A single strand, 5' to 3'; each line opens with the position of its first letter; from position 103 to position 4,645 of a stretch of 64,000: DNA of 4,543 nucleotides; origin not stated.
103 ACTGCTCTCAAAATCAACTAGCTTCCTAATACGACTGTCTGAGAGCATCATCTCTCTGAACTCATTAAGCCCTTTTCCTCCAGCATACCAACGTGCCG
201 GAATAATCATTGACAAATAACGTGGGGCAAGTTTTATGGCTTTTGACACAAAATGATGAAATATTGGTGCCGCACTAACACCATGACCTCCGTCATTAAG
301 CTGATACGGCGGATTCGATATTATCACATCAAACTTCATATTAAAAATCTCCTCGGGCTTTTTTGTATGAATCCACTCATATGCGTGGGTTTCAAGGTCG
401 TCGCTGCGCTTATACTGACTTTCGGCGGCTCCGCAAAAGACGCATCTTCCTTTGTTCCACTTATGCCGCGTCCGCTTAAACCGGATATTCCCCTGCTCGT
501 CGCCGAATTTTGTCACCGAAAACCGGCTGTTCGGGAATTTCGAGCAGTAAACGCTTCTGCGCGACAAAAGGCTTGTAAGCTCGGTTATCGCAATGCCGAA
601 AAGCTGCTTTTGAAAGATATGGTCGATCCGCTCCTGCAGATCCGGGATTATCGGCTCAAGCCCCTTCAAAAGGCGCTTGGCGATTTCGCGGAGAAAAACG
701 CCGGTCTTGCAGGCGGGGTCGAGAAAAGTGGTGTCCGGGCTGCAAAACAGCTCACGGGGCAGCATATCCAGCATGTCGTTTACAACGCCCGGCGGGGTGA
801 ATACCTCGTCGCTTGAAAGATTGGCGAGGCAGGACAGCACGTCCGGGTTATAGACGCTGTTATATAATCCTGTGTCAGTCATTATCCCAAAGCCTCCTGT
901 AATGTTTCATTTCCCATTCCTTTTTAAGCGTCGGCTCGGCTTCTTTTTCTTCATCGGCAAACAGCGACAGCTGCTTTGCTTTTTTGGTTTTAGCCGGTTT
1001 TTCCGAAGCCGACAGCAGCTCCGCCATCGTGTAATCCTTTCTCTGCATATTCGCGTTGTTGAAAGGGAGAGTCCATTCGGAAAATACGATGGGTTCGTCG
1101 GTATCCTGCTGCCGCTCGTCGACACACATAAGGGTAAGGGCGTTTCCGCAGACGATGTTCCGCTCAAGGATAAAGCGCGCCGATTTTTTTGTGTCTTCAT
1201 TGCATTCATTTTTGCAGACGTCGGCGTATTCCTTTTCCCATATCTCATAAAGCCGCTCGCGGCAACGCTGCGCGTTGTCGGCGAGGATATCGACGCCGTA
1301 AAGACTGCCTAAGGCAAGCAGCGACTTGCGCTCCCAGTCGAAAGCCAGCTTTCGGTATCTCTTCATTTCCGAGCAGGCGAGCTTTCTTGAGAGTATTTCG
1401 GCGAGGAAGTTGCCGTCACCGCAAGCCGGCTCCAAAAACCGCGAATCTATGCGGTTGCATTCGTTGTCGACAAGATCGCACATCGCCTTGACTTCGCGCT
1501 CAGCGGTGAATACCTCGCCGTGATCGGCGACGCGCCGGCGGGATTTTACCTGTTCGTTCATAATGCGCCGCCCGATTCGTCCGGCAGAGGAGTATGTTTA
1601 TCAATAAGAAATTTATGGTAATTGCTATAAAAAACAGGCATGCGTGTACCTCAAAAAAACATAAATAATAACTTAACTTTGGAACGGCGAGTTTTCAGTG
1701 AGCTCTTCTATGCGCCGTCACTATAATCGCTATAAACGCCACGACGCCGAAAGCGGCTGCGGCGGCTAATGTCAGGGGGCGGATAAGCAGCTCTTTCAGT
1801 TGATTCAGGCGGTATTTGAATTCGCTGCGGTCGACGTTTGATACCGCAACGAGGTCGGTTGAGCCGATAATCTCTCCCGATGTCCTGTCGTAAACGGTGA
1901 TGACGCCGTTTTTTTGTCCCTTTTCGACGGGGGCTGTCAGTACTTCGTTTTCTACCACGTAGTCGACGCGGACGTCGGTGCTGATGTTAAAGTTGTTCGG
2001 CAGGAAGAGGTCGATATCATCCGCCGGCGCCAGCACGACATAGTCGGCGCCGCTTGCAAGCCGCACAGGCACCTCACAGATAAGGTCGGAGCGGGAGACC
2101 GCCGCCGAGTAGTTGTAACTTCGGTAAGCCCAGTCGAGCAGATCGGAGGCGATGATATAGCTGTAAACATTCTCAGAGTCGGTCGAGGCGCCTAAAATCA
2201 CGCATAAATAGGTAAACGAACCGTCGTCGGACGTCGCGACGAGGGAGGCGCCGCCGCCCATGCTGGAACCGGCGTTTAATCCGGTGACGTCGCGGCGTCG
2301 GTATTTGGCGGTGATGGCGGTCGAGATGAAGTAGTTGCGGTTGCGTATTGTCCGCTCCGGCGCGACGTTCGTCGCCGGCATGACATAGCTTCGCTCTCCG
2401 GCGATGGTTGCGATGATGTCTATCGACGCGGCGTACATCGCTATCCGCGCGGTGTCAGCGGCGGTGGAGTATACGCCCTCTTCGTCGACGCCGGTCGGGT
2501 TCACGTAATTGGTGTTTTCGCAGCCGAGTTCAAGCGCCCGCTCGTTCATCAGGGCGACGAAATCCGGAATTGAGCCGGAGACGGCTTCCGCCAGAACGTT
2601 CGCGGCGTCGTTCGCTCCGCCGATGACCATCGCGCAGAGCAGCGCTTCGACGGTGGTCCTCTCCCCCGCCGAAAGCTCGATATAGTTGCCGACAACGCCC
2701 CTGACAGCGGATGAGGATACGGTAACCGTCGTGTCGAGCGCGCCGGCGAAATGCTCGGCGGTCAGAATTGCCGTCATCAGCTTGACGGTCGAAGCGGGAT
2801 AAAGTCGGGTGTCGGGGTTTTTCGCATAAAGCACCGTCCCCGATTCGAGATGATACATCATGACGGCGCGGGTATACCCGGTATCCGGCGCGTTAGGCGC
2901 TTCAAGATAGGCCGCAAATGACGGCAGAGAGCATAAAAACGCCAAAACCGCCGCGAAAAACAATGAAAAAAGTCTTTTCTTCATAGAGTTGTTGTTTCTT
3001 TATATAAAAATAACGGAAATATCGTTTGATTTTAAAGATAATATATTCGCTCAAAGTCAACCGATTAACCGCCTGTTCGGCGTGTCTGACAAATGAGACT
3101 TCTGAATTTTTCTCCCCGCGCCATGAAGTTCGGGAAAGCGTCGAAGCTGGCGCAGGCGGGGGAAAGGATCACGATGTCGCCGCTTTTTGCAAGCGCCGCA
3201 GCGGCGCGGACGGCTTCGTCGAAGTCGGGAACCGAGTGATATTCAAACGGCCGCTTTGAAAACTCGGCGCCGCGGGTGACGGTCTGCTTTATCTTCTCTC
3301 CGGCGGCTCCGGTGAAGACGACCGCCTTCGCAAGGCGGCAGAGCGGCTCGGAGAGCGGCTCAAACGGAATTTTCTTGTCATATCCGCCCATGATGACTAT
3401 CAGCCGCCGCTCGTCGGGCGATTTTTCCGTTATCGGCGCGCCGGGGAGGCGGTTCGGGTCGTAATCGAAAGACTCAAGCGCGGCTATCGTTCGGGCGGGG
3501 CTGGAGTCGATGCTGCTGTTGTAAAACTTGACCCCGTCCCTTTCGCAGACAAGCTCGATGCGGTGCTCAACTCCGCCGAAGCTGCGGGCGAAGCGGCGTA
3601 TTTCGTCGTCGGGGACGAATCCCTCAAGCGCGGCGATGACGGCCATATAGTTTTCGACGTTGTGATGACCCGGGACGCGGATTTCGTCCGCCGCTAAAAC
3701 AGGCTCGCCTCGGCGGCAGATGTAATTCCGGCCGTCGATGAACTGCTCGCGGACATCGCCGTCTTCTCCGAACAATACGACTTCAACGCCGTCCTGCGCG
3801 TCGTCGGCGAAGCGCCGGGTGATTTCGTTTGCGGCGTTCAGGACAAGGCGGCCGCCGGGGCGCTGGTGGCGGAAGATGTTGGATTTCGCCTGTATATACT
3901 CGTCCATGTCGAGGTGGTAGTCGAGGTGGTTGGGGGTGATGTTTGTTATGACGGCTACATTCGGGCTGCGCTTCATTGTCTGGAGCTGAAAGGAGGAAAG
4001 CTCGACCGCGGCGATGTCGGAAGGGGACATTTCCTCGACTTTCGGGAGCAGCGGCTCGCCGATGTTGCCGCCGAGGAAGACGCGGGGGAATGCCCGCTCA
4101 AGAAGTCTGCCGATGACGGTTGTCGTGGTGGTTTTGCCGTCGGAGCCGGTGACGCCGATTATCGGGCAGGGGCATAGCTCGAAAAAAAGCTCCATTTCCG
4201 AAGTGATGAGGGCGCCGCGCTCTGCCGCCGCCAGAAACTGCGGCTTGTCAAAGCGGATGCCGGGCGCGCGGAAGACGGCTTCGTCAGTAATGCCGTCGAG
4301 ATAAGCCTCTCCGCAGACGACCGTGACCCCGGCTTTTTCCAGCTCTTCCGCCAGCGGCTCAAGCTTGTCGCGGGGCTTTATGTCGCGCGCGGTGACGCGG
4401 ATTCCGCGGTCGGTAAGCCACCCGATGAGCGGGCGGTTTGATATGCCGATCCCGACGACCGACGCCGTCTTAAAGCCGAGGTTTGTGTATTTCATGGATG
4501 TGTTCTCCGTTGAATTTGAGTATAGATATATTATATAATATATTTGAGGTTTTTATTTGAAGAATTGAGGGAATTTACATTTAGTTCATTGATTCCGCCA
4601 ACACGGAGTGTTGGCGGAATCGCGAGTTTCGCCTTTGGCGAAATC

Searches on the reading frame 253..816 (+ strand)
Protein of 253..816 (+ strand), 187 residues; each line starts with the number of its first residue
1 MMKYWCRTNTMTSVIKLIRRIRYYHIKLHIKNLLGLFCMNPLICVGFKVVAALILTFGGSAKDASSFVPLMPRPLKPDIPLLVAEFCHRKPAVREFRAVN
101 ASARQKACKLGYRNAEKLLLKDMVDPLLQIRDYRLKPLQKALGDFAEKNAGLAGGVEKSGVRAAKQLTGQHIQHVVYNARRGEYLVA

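Call 51: find_encoding_contigs(protein=window:253-816:+, flank=10000, max_places=4)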
Protein window:253-816:+ (187 aa): no gene with exactly this product is on record in the collection.
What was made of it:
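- Tried and rejected: Look-up of the first window gene (call 51).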

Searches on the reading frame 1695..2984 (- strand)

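Call 66: search_protein_families(library=pfam, proteins=[window:1695-2984:-], max_evalue=0.001)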
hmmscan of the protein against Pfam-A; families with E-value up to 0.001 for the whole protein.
window:1695-2984:- (429 aa): 4 families
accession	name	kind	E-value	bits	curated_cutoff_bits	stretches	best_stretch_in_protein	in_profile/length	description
PF00768.25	Peptidase_S11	-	1.3e-37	130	27.6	1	38-268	12-239/239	D-alanyl-D-alanine carboxypeptidase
PF13354.11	Beta-lactamase2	-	2.9e-10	40.3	22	1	41-180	2-141/214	Beta-lactamase enzyme family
PF07943.18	PBP5_C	-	2.1e-05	25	21.2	1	313-385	23-90/91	Penicillin-binding protein 5, C-terminal domain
PF02113.21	Peptidase_S13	-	3.1e-05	23.4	22.8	1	36-110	16-93/444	D-Ala-D-Ala carboxypeptidase 3 (S13) family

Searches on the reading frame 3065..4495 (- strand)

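Call 66: search_protein_families(library=pfam, proteins=[window:3065-4495:-], max_evalue=0.001)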
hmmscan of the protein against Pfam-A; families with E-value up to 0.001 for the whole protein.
window:3065-4495:- (476 aa): 3 families
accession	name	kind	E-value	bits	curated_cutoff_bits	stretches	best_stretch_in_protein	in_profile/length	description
PF08245.18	Mur_ligase_M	-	9.7e-34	117.5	24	1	115-289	1-199/200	Mur ligase middle domain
PF02875.26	Mur_ligase_C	-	5.7e-12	47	28.4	1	311-448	1-127/127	Mur ligase, glutamate ligase domain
PF21799.2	MurD-like_N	-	4.9e-05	24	27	1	10-97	2-86/88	Mur ligase MurD-like, N-terminal domain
